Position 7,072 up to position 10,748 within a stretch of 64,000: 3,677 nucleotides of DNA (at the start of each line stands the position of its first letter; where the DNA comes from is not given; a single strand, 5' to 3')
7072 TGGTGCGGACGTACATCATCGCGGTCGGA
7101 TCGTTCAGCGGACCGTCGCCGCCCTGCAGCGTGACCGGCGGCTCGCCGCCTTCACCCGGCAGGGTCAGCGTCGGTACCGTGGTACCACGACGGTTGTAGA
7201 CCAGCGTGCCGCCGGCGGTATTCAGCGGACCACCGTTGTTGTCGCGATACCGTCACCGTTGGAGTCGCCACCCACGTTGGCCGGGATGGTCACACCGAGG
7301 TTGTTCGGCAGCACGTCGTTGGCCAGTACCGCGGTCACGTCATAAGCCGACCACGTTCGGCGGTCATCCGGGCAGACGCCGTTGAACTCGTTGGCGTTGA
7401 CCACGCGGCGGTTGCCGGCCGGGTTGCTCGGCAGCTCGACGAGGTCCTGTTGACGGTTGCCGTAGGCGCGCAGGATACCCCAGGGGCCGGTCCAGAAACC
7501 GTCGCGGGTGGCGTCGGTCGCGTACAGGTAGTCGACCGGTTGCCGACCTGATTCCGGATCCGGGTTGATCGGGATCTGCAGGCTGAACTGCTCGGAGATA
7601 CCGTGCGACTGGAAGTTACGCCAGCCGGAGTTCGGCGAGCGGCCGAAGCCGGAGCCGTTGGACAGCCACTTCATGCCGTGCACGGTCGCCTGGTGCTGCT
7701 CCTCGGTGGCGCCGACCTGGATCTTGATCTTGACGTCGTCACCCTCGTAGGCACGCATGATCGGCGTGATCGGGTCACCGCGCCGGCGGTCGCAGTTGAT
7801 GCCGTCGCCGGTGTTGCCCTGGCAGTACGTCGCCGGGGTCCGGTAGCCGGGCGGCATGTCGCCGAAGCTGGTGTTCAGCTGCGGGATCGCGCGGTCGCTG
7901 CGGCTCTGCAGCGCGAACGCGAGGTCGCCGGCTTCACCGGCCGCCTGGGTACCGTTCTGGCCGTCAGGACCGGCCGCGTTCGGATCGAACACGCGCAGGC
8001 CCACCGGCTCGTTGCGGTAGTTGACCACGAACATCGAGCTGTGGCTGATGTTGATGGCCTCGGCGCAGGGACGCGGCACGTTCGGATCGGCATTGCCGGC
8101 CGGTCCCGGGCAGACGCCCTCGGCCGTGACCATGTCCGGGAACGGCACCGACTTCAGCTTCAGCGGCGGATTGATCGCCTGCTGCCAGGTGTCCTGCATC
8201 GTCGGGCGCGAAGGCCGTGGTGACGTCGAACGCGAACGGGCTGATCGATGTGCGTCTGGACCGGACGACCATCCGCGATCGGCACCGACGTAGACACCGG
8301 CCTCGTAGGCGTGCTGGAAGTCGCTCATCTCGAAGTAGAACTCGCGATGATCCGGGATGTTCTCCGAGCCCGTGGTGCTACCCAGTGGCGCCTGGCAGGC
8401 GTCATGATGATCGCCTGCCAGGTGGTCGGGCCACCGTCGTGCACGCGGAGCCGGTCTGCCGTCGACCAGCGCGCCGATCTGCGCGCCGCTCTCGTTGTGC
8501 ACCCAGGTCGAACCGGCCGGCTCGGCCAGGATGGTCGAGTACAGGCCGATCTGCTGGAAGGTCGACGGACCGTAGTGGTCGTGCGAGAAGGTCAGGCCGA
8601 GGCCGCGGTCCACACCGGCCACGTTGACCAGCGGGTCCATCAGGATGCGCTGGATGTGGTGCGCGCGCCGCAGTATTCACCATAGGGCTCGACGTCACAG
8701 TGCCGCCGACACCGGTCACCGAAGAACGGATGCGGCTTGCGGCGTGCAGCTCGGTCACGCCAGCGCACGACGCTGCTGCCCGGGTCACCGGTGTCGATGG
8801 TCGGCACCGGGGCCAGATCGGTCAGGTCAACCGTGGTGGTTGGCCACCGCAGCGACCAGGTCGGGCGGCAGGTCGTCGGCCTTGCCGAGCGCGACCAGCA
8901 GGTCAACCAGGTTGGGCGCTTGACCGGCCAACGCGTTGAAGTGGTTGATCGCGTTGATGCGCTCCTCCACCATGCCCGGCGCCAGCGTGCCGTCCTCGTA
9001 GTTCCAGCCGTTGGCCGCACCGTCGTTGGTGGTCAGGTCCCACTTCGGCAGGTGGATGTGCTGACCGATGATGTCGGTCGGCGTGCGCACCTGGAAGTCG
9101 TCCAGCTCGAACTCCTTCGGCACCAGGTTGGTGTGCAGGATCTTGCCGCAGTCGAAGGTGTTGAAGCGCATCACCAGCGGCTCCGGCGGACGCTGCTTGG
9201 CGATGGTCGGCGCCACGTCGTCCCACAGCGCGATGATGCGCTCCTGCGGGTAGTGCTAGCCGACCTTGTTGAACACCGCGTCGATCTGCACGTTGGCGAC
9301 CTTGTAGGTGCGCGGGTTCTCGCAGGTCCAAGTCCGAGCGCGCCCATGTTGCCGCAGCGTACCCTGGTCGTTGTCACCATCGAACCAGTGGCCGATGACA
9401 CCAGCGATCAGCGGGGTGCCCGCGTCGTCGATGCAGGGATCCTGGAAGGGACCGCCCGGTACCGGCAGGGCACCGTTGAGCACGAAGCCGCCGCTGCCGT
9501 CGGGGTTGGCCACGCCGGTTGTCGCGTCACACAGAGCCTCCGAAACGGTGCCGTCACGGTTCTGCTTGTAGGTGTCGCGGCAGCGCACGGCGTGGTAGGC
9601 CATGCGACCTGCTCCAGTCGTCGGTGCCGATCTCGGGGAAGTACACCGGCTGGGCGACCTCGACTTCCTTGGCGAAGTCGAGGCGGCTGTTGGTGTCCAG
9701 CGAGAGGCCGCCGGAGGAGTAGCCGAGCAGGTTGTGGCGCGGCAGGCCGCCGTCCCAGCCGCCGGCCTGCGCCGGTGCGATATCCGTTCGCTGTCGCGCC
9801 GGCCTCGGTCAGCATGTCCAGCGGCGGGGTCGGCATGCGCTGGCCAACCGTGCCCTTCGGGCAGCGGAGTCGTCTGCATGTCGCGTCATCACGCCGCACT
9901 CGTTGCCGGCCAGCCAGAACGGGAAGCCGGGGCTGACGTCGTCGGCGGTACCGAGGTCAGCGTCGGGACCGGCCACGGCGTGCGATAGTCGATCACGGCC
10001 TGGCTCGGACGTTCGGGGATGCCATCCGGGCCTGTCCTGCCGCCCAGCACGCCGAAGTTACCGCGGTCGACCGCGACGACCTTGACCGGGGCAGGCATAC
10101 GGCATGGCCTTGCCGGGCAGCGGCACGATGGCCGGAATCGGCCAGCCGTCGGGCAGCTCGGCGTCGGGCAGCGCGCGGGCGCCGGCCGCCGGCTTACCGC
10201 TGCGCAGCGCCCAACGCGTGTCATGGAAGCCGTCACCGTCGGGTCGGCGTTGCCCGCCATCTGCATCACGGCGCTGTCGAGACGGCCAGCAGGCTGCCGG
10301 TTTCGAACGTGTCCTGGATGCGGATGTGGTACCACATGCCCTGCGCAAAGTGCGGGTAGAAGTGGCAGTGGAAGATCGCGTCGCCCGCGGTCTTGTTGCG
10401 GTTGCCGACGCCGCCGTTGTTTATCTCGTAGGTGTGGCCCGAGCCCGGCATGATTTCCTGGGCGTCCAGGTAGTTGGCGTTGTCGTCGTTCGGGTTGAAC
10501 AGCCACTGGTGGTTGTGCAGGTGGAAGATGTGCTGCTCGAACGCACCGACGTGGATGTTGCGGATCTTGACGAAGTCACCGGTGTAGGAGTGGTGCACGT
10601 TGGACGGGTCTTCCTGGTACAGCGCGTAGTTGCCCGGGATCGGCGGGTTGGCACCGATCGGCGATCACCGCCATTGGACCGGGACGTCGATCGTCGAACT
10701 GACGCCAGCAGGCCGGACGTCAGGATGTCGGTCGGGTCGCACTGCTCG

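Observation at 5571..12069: Giant multicopper oxidase broken into at least 12 frame-shifted pieces while its GC-rich neighbours are intact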

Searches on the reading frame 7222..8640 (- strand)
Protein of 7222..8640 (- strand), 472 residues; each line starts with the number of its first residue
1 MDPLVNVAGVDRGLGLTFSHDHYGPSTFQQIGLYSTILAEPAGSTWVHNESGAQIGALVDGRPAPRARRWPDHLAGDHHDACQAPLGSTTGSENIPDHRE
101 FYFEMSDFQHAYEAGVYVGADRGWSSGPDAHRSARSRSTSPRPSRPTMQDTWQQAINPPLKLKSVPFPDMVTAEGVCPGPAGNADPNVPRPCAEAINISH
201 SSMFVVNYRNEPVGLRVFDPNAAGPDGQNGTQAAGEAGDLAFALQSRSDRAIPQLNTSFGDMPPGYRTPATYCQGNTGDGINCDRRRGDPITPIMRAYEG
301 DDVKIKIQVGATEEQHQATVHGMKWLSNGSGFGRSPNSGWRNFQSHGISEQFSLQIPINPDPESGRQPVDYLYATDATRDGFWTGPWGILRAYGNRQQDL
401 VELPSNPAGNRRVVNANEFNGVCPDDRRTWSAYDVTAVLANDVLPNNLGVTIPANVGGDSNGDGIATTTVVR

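Call 3: find_homologous_proteins(query=window:7222-8640:-)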
Query window:7222-8640:- (472 aa): 103 proteins with E <= 0.001 among 8000 candidates.
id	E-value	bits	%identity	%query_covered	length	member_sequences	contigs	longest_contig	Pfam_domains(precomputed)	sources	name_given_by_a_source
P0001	2.6e-181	622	63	96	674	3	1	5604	-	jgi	jgi:hypothetical protein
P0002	5.2e-177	608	61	97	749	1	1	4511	-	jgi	jgi:hypothetical protein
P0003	1.4e-158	547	64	84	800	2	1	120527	-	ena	-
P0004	2.3e-145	504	56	96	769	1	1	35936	-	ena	-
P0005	1.7e-132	461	73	65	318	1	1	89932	-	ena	-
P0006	1.7e-128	448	56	86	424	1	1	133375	-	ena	-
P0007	6.1e-123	430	59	78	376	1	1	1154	-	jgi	jgi:hypothetical protein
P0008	2.7e-121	424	66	60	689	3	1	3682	-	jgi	-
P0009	5.8e-117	410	54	76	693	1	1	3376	-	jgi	-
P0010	8.3e-111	390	71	56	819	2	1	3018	-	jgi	jgi:hypothetical protein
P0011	2.9e-110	388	68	55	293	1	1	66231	-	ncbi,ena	-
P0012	3.2e-109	384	49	96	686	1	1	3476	-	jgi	jgi:predicted RNase H-like HicB family nuclease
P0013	8.9e-108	380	47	96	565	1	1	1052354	-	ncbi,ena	-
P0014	5.6e-107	377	47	95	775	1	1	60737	-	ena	-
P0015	4.6e-102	361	46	96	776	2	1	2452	-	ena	-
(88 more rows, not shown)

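Call 4: search_protein_families(library=pfam, proteins=[window:7222-8640:-], max_evalue=0.01)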
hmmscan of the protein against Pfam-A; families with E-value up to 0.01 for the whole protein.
window:7222-8640:- (472 aa): 0 families

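Call 7: find_related_loci(query=window:7222-8640:-, collection=genome_contigs, flank=10000)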
Query window:7222-8640:- (472 aa) in genome_contigs; peptide patterns used: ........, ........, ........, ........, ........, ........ (x = any residue, [..] = any of these).
296 stretches matched a pattern; 269 encode a relative of the query (tblastn E <= 1e-3); the best 80 are kept; 79 distinct loci.
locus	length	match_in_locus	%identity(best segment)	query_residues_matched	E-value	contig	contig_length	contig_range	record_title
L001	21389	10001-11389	66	1-455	0e+0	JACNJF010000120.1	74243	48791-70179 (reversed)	MAG: Gammaproteobacteria bacterium isolate NIOZ-UU29 NIOZ-UU_NODE_288_length_74243_cov_17.4291, whole genome shotgun seq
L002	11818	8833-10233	65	1-455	0e+0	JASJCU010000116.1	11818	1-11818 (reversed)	MAG: Gammaproteobacteria bacterium isolate MO_167.B39 MO_167.c_4632, whole genome shotgun sequence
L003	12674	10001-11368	65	1-465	0e+0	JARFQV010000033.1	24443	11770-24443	MAG: Pseudomonadota bacterium isolate MAG_Ve_Sed_33 k141_8221108, whole genome shotgun sequence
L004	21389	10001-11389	66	1-465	0e+0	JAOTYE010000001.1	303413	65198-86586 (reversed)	MAG: Gammaproteobacteria bacterium isolate 21_Jan_SF_Bin38 21_Jan_SF_Bin38_scaffold_6_c1, whole genome shotgun sequence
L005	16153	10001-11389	64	1-455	0e+0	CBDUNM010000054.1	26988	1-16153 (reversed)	MAG TPA_asm: uncultured Chromatiales bacterium isolate SRR22808130_binner13_Refined_37 genome assembly, contig: ERZ25043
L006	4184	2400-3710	66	1-448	0e+0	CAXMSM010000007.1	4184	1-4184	MAG: uncultured Gammaproteobacteria bacterium isolate 10C-St20-MC-01_bin.28.orig genome assembly, contig: k141_2515201,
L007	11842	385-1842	63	1-464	0e+0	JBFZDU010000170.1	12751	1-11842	MAG: Gammaproteobacteria bacterium isolate PPR_0564 PPR_0564.fa_k121_516630, whole genome shotgun sequence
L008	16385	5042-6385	66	1-456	0e+0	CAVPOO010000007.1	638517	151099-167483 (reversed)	MAG: uncultured Gammaproteobacteria bacterium isolate MFD09779.bin.2.228 genome assembly, contig: contig_18002, whole ge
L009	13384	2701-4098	60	1-455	5e-176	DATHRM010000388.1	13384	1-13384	MAG TPA_asm: Woeseiaceae bacterium isolate SMAG_U16025 k141_409137, whole genome shotgun sequence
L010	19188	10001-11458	60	1-455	5e-172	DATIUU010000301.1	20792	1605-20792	MAG TPA_asm: Woeseiaceae bacterium isolate SMAG_U15989 k141_437280, whole genome shotgun sequence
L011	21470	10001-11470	59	1-464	3e-167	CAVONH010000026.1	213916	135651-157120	MAG: uncultured Gammaproteobacteria bacterium isolate MFD09779.bin.3.106 genome assembly, contig: contig_73522, whole ge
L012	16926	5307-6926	53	1-455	7e-162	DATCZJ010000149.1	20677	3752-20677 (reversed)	MAG TPA_asm: Woeseiaceae bacterium isolate SMAG_U67 k141_525725, whole genome shotgun sequence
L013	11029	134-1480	57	1-455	5e-157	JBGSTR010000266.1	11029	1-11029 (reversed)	MAG: Chromatiaceae bacterium isolate JTS-AC412 k141_2338777, whole genome shotgun sequence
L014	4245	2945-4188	63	1-428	6e-153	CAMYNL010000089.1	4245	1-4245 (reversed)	MAG: uncultured Gammaproteobacteria bacterium isolate FO_Gamma_078.1 genome assembly, contig: scaffold_18931, whole geno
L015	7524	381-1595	49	1-452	2e-124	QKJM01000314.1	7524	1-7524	MAG: Archangium sp. isolate SZUA-606 scaffold_41071, whole genome shotgun sequence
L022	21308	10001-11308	45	2-457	4e-111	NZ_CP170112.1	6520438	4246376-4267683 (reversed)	Pseudomonas sp. WOUb67 chromosome, complete genome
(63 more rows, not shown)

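Call 13: find_encoding_contigs(protein=window:7222-8640:-, flank=10000, max_places=6)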
Protein window:7222-8640:- (472 aa): no gene with exactly this product is on record in the collection.

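Call 33: search_protein_families(library=ncbifam, proteins=[L005:6476-13033:+, L022:6821-12751:+], max_evalue=0.001)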
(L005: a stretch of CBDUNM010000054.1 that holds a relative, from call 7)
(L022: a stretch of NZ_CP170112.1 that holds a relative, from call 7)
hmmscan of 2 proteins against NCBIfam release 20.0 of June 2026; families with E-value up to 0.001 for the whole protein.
L005:6476-13033:+ (2186 aa): 1 family
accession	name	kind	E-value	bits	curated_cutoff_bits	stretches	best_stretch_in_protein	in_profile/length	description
NF041487.1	copper_ox_MnxG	equivalog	0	1948.2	3100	3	1149-2186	964-1894/1894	manganese-oxidizing multicopper oxidase MnxG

L022:6821-12751:+ (1977 aa): 1 family
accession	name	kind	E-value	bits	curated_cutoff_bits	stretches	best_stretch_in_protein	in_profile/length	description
NF041487.1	copper_ox_MnxG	equivalog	0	3891.9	3100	1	54-1966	1-1894/1894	manganese-oxidizing multicopper oxidase MnxG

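Call 34: search_solved_structures(query=L005:6476-13033:+, max_evalue=0.01)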
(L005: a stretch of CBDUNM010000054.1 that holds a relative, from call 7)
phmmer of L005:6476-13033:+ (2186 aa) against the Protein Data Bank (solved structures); distinct sequences matched with E-value up to 0.01: 1.
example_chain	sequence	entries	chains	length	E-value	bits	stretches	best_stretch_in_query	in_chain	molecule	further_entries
9bxa_A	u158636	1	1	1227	1.2e-60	208.1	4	510-613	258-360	MnxG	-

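Call 51: find_related_loci(query=window:7222-8640:-, collection=metagenome_contigs, flank=10000)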
Query window:7222-8640:- (472 aa) in metagenome_contigs; peptide patterns used: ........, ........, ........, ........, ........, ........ (x = any residue, [..] = any of these).
210 stretches matched a pattern; 155 encode a relative of the query (tblastn E <= 1e-3); the best 80 are kept; 80 distinct loci.
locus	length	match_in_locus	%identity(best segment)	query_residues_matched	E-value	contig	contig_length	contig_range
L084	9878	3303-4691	75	1-455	0e+0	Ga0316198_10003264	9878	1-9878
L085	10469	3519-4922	70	1-453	0e+0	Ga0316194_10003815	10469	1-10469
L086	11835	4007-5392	73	1-453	0e+0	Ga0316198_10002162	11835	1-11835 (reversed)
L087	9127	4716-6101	72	1-453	0e+0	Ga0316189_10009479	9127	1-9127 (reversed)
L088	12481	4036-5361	72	1-455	0e+0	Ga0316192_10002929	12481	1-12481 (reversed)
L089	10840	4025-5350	72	1-455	0e+0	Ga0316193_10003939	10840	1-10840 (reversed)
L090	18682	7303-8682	68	1-455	0e+0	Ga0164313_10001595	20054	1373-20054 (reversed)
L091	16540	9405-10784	68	1-455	0e+0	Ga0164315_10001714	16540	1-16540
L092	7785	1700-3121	68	1-466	0e+0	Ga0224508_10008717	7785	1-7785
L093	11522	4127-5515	66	1-455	0e+0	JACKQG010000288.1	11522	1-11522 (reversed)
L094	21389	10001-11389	66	1-455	0e+0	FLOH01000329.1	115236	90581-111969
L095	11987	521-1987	64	1-462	0e+0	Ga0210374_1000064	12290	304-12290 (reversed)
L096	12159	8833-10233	65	1-455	0e+0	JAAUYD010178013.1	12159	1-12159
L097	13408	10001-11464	63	1-455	0e+0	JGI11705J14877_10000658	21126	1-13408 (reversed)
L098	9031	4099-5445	67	1-455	0e+0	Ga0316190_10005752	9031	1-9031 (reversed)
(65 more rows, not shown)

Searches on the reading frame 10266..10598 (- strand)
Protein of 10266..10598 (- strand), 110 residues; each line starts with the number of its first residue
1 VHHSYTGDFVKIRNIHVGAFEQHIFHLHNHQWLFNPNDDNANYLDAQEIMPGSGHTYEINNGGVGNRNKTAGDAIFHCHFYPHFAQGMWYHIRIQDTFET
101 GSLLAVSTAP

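Call 4: search_protein_families(library=pfam, proteins=[window:10266-10598:-], max_evalue=0.01)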
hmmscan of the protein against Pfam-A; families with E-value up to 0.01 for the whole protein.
window:10266-10598:- (110 aa): 1 family
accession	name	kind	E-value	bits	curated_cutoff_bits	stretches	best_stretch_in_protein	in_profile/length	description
PF07731.20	Cu-oxidase_2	-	0.00094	19.4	20.4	1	7-92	40-131/137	Multicopper oxidase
